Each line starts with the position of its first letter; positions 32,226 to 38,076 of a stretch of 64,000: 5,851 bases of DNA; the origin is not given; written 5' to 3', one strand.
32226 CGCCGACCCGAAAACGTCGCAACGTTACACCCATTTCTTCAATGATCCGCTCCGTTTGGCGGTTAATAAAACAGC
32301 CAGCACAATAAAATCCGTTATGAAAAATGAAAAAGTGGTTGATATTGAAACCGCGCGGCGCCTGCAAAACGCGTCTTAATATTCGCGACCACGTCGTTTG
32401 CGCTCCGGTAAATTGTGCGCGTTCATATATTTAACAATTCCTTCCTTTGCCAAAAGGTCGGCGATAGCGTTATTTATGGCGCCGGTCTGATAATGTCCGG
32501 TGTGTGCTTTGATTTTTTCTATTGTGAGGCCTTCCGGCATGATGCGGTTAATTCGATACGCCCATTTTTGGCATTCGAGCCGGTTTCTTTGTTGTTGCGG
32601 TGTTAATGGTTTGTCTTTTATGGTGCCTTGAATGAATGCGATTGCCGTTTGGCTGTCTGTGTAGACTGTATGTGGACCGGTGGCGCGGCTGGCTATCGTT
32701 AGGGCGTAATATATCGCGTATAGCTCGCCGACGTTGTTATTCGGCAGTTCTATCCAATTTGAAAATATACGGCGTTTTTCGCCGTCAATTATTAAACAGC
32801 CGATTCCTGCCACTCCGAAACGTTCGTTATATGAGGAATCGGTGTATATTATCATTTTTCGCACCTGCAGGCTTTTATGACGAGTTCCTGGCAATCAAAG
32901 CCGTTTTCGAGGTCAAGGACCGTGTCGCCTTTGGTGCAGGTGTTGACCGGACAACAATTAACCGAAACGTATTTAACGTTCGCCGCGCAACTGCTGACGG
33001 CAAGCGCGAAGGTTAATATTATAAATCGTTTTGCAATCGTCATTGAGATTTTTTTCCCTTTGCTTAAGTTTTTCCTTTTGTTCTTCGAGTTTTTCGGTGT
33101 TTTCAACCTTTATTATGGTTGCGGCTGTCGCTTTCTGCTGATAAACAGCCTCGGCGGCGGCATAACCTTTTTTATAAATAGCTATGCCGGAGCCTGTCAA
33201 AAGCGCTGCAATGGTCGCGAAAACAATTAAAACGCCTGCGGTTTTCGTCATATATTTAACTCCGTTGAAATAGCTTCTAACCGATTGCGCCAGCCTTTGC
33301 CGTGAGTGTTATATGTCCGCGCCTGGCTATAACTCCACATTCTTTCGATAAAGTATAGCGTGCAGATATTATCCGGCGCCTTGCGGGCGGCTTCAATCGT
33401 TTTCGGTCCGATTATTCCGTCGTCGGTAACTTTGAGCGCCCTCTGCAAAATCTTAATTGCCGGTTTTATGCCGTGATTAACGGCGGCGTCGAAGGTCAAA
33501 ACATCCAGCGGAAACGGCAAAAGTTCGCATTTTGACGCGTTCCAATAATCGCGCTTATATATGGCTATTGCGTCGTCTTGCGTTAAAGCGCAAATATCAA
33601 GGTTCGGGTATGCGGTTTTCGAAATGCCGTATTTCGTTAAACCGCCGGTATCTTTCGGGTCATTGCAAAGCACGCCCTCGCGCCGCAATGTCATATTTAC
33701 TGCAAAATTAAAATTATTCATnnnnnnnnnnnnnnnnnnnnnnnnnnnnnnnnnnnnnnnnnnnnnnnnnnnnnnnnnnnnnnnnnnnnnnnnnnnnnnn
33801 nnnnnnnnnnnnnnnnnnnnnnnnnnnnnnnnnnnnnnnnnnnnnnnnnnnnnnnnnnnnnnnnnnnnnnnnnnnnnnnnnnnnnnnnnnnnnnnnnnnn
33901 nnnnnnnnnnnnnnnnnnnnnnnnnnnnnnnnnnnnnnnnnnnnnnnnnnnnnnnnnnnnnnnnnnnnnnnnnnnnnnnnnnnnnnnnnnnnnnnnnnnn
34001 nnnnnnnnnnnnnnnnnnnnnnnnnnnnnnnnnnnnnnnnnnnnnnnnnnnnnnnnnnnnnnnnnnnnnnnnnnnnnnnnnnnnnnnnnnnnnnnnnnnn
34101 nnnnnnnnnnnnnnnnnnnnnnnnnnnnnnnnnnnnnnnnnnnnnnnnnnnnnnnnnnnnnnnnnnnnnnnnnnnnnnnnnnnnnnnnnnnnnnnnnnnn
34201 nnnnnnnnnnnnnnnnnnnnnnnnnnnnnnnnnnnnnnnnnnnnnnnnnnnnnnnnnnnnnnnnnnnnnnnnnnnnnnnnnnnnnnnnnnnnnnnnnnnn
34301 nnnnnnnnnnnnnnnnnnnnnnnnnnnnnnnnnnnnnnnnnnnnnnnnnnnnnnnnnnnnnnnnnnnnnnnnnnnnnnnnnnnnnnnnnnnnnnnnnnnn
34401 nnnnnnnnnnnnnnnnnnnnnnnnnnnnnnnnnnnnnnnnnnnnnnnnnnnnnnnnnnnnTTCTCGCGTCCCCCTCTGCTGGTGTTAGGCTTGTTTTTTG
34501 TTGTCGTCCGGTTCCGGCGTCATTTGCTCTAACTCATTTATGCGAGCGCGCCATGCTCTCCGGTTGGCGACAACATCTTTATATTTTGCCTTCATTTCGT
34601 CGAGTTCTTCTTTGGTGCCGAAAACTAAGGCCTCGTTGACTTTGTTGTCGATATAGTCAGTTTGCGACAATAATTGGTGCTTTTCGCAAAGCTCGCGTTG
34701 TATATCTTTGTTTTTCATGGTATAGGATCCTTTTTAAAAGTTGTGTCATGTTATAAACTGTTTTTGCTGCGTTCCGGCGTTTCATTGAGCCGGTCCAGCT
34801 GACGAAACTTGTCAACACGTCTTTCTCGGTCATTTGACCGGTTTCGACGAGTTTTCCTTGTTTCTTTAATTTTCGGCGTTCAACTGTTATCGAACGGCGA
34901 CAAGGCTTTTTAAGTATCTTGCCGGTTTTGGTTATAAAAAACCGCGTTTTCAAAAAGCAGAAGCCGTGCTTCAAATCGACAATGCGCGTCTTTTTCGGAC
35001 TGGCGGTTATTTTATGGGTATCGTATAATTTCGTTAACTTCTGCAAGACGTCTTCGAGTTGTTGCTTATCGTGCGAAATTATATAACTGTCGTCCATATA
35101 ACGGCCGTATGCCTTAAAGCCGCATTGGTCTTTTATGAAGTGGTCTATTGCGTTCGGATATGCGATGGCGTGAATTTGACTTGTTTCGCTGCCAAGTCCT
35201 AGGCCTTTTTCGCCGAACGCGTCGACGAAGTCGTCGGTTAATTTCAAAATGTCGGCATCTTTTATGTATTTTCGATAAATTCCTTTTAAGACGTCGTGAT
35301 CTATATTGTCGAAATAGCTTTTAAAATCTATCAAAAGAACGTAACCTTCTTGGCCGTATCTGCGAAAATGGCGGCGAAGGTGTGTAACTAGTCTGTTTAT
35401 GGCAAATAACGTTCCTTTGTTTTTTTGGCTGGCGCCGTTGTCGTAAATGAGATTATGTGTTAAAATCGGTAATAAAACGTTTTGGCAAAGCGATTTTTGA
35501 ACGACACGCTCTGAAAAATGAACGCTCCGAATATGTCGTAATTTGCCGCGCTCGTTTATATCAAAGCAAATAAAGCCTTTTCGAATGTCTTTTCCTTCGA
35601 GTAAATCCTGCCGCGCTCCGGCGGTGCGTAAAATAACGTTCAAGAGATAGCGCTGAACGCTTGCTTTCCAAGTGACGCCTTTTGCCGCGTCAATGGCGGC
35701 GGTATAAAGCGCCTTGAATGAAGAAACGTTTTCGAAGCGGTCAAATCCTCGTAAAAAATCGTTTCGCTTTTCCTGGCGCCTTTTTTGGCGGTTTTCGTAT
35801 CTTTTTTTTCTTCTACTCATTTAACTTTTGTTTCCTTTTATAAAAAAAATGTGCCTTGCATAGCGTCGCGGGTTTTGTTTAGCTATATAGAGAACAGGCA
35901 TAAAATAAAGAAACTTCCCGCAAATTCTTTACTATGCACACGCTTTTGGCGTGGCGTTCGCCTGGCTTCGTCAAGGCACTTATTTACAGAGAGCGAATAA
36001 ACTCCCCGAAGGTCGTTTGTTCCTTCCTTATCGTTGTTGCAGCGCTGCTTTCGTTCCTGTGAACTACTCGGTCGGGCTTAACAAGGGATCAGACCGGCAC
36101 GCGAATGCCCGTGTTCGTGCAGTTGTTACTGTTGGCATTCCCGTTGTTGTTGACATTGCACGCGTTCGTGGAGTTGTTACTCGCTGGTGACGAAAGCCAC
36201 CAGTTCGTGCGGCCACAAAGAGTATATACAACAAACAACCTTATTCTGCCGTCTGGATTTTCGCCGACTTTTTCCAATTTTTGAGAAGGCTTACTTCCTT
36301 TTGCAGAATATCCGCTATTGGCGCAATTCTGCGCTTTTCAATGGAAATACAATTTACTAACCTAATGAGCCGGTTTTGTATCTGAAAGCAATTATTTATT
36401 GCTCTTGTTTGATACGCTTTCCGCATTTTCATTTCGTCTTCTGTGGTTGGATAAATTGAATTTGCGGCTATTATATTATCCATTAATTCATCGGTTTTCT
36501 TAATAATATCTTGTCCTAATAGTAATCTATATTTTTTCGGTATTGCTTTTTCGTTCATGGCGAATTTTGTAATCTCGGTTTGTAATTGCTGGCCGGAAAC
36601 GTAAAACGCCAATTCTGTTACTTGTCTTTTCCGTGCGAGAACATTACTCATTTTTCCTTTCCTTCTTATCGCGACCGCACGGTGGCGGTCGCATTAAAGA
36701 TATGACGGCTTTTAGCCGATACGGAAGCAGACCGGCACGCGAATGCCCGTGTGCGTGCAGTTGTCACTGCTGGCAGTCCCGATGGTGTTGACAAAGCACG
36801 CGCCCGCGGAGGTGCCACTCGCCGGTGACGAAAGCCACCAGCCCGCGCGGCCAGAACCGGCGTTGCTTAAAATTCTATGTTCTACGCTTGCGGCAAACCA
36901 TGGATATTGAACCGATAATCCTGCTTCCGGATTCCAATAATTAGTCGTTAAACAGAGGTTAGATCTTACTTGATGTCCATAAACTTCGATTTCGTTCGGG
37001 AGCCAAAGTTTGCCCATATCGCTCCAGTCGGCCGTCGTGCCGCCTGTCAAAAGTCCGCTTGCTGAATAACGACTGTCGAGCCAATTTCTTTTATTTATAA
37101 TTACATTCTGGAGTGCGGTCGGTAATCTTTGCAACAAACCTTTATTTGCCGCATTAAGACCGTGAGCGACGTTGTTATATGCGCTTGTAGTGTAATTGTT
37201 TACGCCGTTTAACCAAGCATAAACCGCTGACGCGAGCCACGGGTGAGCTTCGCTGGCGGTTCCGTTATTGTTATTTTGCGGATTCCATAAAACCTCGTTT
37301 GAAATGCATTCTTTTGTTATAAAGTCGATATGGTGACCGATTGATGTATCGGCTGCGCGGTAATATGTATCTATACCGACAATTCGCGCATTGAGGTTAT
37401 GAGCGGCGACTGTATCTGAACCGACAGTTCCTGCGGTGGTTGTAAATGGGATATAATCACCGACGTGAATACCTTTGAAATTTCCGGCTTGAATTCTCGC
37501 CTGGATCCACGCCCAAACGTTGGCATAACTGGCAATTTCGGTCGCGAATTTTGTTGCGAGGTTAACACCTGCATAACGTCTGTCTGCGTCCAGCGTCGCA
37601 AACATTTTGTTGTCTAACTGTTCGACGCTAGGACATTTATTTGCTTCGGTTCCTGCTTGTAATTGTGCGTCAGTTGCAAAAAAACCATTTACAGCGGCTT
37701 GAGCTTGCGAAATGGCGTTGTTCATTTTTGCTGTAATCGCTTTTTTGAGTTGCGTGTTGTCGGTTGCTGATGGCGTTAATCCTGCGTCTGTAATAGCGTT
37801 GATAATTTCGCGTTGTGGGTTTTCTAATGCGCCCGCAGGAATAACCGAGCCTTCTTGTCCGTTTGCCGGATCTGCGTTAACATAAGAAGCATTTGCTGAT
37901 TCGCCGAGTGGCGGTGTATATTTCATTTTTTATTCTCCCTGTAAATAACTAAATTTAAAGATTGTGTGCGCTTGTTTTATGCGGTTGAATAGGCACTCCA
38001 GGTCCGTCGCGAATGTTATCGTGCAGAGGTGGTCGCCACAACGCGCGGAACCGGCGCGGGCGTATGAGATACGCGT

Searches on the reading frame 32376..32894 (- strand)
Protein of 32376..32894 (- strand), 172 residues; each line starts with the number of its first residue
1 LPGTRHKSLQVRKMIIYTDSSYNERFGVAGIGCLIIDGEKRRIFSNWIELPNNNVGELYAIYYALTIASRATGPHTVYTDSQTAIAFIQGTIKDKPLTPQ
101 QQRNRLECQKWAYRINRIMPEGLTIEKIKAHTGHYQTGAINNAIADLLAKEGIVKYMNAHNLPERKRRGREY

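Call 78: search_protein_families(library=phrogs, proteins=[window:32376-32894:-], max_evalue=0.001)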
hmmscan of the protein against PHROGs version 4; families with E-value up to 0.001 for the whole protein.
window:32376-32894:- (172 aa): 1 family
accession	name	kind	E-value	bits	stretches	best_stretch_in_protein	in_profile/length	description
phrog_531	-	DNA, RNA and nucleotide metabolism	1.4e-20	74.8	1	7-153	69-224/285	Rnase H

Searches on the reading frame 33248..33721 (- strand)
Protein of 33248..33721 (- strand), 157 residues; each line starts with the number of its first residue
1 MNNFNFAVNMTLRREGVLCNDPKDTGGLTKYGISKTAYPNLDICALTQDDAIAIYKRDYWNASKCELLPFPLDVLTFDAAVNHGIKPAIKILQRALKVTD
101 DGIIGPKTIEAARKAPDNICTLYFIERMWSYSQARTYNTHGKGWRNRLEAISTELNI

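Call 56: search_protein_families(library=pfam, proteins=[window:33248-33721:-])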
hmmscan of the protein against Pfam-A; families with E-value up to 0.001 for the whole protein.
window:33248-33721:- (157 aa): 2 families
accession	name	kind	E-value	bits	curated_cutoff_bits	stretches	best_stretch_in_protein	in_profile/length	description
PF05838.17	Glyco_hydro_108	-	1.7e-22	80.2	21.2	1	9-84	2-85/85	Glycosyl hydrolase 108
PF09374.15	PG_binding_3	-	2.2e-07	31.4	24.6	1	88-148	2-75/76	Predicted Peptidoglycan domain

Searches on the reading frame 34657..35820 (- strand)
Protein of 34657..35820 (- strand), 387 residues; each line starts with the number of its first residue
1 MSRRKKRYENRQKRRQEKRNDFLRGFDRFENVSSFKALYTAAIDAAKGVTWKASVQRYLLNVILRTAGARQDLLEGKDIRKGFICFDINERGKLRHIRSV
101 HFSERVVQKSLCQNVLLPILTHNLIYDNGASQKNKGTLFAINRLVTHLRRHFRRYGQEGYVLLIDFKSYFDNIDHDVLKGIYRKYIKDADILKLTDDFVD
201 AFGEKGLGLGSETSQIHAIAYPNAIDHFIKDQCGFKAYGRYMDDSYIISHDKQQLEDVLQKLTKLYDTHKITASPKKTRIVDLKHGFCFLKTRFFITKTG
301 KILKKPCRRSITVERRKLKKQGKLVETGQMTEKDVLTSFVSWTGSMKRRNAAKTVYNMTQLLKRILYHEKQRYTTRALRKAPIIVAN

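Call 56: search_protein_families(library=pfam, proteins=[window:34657-35820:-])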
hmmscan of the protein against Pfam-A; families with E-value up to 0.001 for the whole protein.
window:34657-35820:- (387 aa): 1 family
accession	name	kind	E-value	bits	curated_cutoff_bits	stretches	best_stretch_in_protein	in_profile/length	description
PF00078.32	RVT_1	-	4.9e-15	56.2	29.6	1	91-281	6-192/205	Reverse transcriptase (RNA-dependent DNA polymerase)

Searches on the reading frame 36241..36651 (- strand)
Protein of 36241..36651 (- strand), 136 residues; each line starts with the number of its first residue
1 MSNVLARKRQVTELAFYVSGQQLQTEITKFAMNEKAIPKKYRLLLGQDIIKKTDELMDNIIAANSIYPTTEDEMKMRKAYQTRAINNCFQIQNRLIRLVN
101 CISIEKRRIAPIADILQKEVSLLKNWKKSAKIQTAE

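Call 56: search_protein_families(library=pfam, proteins=[window:36241-36651:-])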
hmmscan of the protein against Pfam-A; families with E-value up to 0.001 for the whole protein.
window:36241-36651:- (136 aa): 0 families

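Call 78: search_protein_families(library=phrogs, proteins=[window:36241-36651:-], max_evalue=0.001)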
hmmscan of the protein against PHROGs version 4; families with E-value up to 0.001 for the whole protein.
window:36241-36651:- (136 aa): 2 families
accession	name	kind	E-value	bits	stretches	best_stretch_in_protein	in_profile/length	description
phrog_3206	-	DNA, RNA and nucleotide metabolism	8.4e-06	26.4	1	33-88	32-84/154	Avd protein of DGR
phrog_30516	-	unknown function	1.9e-05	25.6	1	4-97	3-93/154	-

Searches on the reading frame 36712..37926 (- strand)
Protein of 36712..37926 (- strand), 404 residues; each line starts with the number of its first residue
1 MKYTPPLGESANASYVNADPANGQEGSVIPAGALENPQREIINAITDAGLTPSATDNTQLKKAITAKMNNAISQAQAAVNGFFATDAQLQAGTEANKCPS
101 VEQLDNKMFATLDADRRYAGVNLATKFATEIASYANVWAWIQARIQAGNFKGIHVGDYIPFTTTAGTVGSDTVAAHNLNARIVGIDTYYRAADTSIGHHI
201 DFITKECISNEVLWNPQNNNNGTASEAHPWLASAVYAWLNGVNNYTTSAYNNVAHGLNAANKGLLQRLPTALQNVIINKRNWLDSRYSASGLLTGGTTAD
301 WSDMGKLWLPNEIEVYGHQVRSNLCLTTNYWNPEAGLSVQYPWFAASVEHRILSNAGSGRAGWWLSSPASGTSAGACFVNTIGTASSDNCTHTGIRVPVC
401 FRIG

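Call 56: search_protein_families(library=pfam, proteins=[window:36712-37926:-])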
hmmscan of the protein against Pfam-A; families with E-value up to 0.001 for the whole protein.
window:36712-37926:- (404 aa): 1 family
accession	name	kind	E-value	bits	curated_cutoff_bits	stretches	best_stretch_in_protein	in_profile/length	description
PF19789.6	DUF6273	-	1.3e-07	32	23.5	1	220-400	24-169/172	Domain of unknown function (DUF6273)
